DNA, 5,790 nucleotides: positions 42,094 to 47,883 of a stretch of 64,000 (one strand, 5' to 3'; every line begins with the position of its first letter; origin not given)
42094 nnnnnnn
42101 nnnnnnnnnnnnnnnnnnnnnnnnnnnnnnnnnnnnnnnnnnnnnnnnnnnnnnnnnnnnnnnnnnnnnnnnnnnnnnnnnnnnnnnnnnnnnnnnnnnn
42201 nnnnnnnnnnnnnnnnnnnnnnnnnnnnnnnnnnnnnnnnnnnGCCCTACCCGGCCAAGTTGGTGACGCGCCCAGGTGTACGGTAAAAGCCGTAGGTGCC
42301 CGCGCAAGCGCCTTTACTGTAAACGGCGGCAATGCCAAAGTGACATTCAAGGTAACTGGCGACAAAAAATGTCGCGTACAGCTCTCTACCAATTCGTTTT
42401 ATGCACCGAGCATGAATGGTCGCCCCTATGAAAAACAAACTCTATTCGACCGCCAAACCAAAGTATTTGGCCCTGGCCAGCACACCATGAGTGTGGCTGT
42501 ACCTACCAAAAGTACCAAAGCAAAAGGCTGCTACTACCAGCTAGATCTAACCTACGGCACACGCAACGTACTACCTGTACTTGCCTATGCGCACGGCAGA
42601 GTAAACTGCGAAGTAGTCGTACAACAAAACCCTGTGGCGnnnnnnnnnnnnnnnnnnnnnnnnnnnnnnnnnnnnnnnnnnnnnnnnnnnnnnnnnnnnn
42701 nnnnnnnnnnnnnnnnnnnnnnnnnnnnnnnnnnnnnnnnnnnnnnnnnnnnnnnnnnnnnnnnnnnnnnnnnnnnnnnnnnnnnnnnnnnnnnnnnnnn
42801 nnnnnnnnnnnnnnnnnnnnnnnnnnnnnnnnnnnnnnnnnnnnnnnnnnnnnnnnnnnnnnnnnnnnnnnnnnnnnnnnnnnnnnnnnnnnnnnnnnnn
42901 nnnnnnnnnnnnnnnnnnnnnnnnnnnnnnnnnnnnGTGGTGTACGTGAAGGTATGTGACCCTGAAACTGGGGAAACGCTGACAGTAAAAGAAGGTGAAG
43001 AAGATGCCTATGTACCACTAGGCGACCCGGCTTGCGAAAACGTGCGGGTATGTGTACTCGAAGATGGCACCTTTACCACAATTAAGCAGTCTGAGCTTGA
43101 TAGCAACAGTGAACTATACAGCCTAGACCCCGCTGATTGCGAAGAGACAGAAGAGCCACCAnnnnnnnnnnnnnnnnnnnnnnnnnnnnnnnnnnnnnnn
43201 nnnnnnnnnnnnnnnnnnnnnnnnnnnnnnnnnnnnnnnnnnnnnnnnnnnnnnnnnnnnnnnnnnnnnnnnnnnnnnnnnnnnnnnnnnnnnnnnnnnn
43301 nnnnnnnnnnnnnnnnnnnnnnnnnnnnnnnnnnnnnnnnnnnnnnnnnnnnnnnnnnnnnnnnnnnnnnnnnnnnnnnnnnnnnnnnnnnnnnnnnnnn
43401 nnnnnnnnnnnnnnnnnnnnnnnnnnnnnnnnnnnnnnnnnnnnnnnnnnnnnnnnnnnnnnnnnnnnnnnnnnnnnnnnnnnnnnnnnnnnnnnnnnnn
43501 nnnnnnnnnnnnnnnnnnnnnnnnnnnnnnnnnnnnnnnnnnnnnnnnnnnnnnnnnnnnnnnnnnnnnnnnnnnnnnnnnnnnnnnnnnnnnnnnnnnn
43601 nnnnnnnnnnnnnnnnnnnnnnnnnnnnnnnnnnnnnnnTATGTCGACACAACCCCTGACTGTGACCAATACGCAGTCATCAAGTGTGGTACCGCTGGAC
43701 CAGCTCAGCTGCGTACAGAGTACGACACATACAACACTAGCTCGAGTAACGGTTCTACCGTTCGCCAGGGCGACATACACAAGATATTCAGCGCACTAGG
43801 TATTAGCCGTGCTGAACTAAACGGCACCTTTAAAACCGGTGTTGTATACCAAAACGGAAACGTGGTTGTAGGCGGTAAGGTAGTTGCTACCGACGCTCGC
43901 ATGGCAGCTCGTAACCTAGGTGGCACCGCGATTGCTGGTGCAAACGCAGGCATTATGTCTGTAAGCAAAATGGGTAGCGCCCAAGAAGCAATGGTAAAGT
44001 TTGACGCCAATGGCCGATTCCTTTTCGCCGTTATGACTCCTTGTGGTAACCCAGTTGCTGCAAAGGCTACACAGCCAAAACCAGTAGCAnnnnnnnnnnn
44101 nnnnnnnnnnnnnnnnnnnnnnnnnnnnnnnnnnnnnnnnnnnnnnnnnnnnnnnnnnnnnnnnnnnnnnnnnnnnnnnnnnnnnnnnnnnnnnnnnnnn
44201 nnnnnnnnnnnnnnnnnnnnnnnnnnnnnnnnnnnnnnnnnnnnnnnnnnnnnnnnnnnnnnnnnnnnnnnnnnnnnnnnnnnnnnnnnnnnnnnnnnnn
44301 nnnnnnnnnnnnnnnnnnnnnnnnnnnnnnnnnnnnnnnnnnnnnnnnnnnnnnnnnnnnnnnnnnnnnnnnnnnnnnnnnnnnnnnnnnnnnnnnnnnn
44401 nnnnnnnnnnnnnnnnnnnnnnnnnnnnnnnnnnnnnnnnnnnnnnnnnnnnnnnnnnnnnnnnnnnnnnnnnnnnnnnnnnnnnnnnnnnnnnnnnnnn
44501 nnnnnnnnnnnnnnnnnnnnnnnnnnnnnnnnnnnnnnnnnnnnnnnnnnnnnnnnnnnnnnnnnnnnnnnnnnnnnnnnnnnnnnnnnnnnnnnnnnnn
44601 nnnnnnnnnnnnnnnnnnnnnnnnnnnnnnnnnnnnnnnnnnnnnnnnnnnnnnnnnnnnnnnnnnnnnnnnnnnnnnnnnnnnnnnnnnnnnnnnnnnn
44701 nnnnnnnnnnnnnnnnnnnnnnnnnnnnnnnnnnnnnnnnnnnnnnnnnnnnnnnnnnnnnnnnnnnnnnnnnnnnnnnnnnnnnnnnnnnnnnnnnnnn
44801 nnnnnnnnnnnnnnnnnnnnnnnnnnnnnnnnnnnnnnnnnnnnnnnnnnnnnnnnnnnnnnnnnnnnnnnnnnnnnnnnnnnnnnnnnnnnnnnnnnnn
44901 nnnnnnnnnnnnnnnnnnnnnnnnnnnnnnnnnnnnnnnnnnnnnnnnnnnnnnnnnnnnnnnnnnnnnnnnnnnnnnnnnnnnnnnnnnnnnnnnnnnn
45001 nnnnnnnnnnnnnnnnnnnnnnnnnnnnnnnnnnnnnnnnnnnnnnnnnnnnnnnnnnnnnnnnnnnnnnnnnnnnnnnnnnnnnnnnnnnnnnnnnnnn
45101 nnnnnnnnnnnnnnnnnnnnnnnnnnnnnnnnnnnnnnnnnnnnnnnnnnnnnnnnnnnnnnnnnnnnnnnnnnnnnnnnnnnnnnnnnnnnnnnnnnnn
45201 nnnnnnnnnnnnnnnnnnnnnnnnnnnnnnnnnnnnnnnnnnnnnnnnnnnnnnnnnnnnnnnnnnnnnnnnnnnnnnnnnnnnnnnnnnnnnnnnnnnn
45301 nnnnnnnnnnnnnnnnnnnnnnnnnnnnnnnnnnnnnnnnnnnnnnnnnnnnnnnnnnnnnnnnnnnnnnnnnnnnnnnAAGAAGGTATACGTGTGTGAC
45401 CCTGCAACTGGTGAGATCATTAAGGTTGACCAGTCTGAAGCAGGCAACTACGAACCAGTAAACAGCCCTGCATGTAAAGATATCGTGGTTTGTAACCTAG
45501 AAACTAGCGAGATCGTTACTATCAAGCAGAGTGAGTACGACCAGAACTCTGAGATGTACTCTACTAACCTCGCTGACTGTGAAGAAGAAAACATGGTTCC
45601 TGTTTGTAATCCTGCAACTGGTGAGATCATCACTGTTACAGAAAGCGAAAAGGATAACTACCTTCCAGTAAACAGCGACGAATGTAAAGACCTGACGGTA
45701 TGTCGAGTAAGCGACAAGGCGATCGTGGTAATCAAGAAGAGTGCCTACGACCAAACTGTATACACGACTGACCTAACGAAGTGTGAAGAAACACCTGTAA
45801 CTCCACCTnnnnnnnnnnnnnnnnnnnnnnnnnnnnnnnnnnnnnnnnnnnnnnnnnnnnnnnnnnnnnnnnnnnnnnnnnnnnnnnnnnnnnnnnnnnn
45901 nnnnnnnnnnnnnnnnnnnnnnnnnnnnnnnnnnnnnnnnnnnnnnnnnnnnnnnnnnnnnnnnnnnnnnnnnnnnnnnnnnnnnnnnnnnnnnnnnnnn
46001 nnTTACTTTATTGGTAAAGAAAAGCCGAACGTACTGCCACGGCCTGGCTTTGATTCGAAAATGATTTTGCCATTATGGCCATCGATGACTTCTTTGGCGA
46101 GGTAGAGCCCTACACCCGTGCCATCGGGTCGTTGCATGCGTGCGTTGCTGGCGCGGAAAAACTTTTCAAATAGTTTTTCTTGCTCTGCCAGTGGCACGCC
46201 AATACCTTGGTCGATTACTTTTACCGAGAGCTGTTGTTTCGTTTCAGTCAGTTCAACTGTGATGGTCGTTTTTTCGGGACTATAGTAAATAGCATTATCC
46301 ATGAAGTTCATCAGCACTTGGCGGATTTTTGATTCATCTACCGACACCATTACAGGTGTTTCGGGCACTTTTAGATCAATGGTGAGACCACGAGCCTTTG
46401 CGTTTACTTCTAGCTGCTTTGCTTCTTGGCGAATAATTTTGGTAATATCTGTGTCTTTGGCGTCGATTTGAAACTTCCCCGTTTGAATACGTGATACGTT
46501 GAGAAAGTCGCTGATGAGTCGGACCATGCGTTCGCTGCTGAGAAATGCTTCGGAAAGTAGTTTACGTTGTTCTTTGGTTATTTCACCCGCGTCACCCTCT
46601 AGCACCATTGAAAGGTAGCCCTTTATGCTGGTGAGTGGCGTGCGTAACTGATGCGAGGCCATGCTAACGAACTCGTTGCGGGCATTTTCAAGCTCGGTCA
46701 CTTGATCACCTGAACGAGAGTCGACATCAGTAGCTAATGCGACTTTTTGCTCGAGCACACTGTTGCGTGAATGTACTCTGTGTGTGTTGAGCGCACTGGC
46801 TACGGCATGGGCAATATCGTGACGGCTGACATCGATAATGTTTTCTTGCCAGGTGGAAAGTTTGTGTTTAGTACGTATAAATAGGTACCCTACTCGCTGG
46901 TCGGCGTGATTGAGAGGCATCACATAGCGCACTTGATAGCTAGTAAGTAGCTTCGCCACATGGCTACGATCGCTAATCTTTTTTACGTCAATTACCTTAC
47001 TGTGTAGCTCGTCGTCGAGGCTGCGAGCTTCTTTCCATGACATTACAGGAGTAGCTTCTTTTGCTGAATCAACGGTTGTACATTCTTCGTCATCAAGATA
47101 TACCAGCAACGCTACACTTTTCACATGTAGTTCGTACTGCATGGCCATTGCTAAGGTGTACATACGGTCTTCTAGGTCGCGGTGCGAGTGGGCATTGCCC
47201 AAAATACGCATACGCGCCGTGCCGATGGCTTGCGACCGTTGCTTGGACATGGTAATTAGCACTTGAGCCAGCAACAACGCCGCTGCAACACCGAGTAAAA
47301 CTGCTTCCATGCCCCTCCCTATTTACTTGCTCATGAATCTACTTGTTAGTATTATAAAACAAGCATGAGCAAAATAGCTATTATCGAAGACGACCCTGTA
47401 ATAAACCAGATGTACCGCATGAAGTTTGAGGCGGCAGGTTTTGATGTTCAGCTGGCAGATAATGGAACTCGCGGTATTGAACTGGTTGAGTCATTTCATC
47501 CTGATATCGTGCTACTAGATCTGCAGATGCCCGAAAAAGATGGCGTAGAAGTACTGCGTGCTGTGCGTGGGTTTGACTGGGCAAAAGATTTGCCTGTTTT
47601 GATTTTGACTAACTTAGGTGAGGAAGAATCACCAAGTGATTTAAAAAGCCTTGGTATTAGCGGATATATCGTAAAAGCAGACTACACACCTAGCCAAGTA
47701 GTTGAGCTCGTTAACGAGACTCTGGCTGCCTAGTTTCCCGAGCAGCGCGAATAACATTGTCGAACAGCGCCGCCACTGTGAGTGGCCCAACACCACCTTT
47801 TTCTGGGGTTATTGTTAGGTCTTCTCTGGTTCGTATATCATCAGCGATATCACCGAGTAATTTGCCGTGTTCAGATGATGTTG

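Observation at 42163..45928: Two paralogous sortase-anchored surface proteins with shared leader and signal sequence, Ig-like and DUF11-like modules, and a distinctive Cys-bracketed VC(D/N)P-x-TGE repeat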

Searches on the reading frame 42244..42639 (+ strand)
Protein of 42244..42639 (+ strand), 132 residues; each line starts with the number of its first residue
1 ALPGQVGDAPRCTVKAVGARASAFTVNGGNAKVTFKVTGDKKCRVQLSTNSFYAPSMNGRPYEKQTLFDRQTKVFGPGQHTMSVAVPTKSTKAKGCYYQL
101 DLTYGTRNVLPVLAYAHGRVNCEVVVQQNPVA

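Call 11: search_protein_families(library=pfam, proteins=[window:42244-42639:+], max_evalue=10)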
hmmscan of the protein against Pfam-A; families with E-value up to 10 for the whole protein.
seq(132 aa): 2 families
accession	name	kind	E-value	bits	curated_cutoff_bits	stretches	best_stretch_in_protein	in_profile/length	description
PF24063.1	DUF7363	-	0.15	13.1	28.3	0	10-48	52-92/107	Domain of unknown function (DUF7363)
PF16841.11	CBM60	-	0.16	12.9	28.2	1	5-57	10-64/91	Ca-dependent carbohydrate-binding module xylan-binding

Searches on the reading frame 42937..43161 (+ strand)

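Call 11: search_protein_families(library=pfam, proteins=[window:42937-43161:+], max_evalue=10)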
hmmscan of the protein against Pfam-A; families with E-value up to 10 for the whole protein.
seq(75 aa): 1 family
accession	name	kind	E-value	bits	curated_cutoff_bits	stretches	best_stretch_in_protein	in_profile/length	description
PF15959.10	DUF4762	-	0.059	13.7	27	1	31-54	33-56/61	Domain of unknown function (DUF4762)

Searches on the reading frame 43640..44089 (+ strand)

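Call 11: search_protein_families(library=pfam, proteins=[window:43640-44089:+], max_evalue=10)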
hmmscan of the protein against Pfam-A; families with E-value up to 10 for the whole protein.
seq(150 aa): 1 family
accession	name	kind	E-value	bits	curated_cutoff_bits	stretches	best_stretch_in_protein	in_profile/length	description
PF25798.1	NED_Nanos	-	0.1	13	27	1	110-125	26-41/48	Nanos effector domain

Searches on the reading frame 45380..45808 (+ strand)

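Call 11: search_protein_families(library=pfam, proteins=[window:45380-45808:+], max_evalue=10)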
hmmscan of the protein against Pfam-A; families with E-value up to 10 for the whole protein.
seq(143 aa): 5 families
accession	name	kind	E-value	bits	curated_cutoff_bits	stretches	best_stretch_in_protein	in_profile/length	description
PF14435.11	SUKH-4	-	0.00014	22.4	25.5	2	70-100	88-117/179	SUKH-4 immunity protein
PF14205.11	Cys_rich_KTR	-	0.033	14.4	25.5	1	26-51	27-52/54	Cysteine-rich KTR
PF03413.25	PepSY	-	0.048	14.4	24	1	4-16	45-59/60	Peptidase propeptide and YPEB domain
PF07533.21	BRK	-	0.1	12.7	23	1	69-85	3-19/44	BRK domain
PF25382.1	PH_CERK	-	0.48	11.1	27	1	33-59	41-67/112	Ceramide kinase PH domain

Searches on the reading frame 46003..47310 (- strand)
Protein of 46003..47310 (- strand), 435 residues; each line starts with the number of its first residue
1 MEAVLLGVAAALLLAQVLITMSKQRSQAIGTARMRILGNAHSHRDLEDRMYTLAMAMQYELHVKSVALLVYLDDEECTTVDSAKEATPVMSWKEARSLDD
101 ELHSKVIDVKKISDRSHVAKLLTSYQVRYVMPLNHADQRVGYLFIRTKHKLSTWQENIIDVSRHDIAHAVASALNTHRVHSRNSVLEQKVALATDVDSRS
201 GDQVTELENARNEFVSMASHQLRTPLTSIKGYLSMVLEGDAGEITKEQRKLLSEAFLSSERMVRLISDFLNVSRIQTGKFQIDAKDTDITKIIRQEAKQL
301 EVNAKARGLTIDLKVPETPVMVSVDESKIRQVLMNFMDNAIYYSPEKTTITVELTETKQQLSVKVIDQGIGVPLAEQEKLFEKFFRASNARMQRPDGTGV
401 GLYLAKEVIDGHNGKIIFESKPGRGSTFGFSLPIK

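Call 92: search_protein_families(library=pfam, proteins=[window:46003-47310:-], max_evalue=0.01)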
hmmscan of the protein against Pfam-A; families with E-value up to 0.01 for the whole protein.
window:46003-47310:- (435 aa): 4 families
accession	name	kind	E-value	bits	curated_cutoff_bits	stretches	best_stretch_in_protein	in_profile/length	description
PF02518.31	HATPase_c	-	1.9e-27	96.3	26.4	1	325-434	2-109/111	Histidine kinase-, DNA gyrase B-, and HSP90-like ATPase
PF00512.31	HisKA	-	1.9e-18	66.7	26.9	1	210-278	1-66/66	His Kinase A (phospho-acceptor) domain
PF11041.13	DUF2612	-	0.00056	20.4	23.5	1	254-364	7-109/181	Protein of unknown function (DUF2612)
PF13581.12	HATPase_c_2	-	0.00099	19.6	27.4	1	337-410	40-110/127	Histidine kinase-like ATPase domain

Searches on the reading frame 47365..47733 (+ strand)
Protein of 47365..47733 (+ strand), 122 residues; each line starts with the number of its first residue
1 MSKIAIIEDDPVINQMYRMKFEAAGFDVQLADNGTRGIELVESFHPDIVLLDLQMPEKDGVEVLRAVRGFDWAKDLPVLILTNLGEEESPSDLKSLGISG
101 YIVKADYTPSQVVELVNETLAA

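Call 92: search_protein_families(library=pfam, proteins=[window:47365-47733:+], max_evalue=0.01)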
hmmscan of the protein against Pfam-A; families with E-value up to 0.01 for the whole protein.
window:47365-47733:+ (122 aa): 1 family
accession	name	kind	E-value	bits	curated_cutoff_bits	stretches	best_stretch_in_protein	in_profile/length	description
PF00072.30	Response_reg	-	2.6e-21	76.3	30.2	1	4-105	1-100/111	Response regulator receiver domain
